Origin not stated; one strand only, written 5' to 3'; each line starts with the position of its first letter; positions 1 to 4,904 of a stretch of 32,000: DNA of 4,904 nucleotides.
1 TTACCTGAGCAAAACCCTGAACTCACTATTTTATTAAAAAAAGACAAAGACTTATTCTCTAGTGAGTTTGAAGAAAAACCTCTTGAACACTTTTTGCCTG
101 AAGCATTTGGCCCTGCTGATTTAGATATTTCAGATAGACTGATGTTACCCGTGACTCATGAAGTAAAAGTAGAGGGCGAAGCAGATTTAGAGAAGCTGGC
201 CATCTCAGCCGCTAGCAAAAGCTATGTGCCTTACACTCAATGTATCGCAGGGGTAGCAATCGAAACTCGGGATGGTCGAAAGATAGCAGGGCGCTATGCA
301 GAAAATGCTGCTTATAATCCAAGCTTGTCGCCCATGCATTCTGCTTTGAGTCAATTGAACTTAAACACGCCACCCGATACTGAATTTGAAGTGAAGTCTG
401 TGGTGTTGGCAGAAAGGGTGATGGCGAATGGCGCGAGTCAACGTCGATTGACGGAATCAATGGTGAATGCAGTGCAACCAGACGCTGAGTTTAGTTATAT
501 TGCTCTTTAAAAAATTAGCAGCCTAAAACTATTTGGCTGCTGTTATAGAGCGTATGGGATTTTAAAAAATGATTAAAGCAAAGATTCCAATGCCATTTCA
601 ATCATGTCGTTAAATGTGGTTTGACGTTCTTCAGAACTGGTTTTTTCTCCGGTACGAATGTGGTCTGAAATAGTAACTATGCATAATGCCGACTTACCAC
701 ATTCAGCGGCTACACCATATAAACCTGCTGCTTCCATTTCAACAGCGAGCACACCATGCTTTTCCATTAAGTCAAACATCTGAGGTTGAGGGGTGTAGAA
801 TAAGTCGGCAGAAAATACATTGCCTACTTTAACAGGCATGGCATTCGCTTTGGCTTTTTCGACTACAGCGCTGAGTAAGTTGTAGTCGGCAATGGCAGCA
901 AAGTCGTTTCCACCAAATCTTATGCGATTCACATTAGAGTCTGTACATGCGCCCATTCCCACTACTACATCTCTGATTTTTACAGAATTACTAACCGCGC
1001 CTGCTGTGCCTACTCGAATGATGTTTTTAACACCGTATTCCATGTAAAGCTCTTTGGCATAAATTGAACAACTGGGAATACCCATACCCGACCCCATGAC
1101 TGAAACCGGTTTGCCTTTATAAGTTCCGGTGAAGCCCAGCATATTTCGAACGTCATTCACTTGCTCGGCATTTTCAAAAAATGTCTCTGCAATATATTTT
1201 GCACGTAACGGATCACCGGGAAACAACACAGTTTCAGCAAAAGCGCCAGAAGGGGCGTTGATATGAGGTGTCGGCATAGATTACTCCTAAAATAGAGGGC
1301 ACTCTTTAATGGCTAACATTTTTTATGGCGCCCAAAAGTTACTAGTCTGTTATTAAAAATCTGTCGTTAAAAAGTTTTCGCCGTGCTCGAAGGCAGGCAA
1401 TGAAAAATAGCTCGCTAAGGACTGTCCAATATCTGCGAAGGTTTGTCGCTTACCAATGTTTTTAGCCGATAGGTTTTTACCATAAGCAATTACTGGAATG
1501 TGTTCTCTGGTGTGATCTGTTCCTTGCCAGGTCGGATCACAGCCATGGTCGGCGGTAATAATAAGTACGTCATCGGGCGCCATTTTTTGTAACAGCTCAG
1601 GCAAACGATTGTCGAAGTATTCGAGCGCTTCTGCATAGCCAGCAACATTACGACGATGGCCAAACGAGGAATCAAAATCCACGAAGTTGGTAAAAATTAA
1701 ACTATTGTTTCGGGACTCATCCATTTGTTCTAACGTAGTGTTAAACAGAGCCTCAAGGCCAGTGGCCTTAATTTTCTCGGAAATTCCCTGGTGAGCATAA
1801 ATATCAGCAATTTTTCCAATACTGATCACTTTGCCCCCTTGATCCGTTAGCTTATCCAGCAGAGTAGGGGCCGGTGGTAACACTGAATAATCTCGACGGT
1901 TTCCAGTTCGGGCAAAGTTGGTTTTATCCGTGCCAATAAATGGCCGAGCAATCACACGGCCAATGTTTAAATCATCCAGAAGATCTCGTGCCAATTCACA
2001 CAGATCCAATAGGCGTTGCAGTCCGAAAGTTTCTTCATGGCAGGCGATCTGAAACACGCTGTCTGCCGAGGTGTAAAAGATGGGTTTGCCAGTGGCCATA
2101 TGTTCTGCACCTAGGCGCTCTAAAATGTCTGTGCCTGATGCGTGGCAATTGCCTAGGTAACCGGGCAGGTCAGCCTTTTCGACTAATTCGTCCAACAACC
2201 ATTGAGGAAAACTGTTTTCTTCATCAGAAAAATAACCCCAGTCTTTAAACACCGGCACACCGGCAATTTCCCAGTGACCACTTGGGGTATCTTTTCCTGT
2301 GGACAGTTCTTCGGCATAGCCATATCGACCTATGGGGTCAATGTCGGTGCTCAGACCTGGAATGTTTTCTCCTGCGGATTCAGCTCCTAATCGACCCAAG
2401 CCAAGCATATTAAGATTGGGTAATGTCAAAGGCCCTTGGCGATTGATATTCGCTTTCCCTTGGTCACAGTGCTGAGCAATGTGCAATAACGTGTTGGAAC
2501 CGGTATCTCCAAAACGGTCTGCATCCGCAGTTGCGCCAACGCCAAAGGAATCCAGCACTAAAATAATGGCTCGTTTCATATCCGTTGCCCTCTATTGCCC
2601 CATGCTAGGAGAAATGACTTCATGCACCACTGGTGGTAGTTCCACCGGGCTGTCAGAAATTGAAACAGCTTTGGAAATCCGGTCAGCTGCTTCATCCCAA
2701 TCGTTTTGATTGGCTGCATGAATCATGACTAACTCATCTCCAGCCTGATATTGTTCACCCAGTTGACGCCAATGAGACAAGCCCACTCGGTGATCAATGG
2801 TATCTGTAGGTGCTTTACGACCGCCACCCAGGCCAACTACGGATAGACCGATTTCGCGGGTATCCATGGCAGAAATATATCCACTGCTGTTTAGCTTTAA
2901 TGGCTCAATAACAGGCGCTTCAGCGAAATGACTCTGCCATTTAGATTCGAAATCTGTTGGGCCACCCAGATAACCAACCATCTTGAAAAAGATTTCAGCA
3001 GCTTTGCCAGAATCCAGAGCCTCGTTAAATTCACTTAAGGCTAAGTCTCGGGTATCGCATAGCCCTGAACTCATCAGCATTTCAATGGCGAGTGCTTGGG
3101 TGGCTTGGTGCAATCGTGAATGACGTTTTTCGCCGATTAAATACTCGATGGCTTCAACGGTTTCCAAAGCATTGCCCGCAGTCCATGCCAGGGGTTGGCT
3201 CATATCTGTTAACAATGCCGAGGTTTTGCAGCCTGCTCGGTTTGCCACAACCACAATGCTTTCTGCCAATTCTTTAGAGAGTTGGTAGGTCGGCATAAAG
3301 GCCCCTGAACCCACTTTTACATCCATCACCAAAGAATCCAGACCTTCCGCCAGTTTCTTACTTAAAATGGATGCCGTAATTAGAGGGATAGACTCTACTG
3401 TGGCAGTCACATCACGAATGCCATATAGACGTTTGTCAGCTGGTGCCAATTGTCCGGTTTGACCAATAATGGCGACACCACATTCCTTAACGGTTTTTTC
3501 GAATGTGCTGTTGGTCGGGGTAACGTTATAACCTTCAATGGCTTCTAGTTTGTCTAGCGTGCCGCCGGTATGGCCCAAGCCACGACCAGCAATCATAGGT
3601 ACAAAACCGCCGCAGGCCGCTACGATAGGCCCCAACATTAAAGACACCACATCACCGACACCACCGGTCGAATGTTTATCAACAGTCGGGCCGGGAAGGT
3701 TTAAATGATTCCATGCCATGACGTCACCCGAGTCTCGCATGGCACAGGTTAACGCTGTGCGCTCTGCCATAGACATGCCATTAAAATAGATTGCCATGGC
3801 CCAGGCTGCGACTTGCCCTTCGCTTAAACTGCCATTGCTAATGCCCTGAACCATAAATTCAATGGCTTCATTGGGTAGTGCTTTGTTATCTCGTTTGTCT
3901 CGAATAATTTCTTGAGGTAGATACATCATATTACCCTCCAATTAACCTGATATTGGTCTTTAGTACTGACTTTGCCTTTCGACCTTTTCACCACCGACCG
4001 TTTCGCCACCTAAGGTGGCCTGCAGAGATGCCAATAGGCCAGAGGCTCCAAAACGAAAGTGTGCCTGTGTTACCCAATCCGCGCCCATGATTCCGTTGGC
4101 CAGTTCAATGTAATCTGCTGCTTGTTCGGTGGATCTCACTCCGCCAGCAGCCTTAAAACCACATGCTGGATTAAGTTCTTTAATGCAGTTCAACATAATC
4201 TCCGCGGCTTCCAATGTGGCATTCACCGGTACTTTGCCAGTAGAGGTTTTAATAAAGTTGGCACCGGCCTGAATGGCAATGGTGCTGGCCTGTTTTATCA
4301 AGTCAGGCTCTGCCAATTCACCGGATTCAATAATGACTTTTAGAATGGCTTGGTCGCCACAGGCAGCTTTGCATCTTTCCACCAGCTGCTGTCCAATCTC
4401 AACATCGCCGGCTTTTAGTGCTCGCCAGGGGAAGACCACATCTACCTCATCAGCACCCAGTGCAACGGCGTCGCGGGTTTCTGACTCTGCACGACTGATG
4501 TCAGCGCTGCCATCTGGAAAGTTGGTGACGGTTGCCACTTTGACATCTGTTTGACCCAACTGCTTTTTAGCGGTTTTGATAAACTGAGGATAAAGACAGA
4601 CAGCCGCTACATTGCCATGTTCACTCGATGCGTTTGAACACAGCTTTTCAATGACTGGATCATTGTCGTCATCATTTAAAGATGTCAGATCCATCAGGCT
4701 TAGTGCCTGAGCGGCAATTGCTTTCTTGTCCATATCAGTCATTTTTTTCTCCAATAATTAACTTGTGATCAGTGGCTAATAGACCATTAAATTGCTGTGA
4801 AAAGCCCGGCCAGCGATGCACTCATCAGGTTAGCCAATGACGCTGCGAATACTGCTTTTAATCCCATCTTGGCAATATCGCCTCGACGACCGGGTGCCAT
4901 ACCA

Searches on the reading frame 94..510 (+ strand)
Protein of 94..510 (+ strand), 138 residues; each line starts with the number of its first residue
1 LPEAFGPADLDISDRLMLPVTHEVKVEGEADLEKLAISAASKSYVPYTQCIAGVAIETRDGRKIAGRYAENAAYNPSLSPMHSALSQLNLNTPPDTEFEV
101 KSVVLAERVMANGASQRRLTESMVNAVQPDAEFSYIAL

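Call 43: search_protein_families(library=pfam, proteins=[window:94-510:+])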
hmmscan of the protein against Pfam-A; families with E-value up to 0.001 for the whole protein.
window:94-510:+ (138 aa): 1 family
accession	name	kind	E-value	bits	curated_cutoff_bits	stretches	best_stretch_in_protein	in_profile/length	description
PF08211.18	dCMP_cyt_deam_2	-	1.1e-32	113.4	25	1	1-111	5-121/130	Cytidine and deoxycytidylate deaminase zinc-binding region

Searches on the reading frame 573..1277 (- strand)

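Call 43: search_protein_families(library=pfam, proteins=[window:573-1277:-])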
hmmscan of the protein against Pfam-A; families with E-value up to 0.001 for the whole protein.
window:573-1277:- (234 aa): 1 family
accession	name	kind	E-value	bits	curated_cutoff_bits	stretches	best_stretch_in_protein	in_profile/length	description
PF01048.26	PNP_UDP_1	-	4.7e-38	131.3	25.1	1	17-225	3-220/233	Phosphorylase superfamily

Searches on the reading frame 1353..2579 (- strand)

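Call 43: search_protein_families(library=pfam, proteins=[window:1353-2579:-])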
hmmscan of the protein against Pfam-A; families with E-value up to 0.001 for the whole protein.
window:1353-2579:- (408 aa): 1 family
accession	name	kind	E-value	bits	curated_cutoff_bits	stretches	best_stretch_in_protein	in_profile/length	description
PF01676.23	Metalloenzyme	-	9.3e-46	156.8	24.3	1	2-395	1-251/252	Metalloenzyme superfamily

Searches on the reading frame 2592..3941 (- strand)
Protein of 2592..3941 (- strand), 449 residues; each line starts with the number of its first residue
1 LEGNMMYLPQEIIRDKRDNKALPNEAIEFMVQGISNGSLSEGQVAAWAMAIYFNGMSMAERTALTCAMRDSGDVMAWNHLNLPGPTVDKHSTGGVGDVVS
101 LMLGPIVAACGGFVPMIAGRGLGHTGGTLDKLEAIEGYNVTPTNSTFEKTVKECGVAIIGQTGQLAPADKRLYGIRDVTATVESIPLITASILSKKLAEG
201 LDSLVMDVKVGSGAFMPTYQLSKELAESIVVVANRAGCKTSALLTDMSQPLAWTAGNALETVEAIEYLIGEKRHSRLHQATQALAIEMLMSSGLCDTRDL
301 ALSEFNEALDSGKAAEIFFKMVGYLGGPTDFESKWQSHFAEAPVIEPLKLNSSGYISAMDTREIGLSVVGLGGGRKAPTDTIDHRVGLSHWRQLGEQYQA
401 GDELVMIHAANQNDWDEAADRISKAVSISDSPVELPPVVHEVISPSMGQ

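Call 43: search_protein_families(library=pfam, proteins=[window:2592-3941:-])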
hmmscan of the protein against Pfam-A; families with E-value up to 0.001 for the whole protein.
window:2592-3941:- (449 aa): 3 families
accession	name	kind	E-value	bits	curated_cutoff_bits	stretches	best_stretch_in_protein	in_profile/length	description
PF00591.27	Glycos_transf_3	-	6.2e-47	160.8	27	1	85-315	3-253/253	Glycosyl transferase family, a/b domain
PF07831.19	PYNP_C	-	9.2e-21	73.7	27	1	355-429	1-75/75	Pyrimidine nucleoside phosphorylase C-terminal domain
PF02885.22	Glycos_trans_3N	-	1.1e-17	64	26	1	10-72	1-63/63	Glycosyl transferase family, helical bundle domain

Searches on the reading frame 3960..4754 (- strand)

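Call 43: search_protein_families(library=pfam, proteins=[window:3960-4754:-])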
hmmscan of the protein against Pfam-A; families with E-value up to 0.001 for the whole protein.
window:3960-4754:- (264 aa): 1 family
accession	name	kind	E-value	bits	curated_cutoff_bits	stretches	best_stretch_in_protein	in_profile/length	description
PF01791.15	DeoC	-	1.5e-30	106.9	23.8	1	18-245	3-228/229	DeoC/LacD family aldolase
